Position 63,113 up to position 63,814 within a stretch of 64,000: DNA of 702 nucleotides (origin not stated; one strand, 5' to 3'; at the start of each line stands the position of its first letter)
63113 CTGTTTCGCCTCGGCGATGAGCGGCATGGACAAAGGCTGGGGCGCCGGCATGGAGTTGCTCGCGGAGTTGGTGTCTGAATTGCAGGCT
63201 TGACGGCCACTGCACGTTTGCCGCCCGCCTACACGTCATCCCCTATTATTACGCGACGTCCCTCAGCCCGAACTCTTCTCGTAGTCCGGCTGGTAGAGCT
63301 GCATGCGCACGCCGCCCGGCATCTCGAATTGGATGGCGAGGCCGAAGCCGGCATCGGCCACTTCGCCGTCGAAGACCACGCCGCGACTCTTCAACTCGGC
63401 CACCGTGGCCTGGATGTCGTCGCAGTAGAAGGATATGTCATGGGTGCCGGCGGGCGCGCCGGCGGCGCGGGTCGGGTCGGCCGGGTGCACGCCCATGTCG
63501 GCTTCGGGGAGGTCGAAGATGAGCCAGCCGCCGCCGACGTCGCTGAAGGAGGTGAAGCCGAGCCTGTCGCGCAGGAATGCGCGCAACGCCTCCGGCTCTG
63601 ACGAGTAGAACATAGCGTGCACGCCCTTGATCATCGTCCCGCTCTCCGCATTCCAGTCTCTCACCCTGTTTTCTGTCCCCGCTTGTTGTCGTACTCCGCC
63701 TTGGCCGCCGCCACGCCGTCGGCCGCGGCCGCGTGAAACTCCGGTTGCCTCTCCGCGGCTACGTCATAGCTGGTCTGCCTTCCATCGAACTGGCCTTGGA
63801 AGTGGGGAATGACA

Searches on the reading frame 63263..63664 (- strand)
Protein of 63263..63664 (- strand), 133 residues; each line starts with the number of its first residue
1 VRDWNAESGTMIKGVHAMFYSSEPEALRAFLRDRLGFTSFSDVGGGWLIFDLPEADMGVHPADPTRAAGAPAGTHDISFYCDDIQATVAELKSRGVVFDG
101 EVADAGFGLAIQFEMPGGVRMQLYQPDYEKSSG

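Call 9: search_protein_families(library=pfam, proteins=[window:63263-63664:-], max_evalue=0.001)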
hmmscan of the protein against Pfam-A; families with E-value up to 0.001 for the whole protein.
window:63263-63664:- (133 aa): 2 families
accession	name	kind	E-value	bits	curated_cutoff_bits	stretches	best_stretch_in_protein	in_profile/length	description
PF00903.31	Glyoxalase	-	2.5e-07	31.6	20.6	1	16-122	4-120/121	Glyoxalase/Bleomycin resistance protein/Dioxygenase superfamily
PF13669.12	Glyoxalase_4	-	0.00061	20.5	27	0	60-101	54-97/109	Glyoxalase/Bleomycin resistance protein/Dioxygenase superfamily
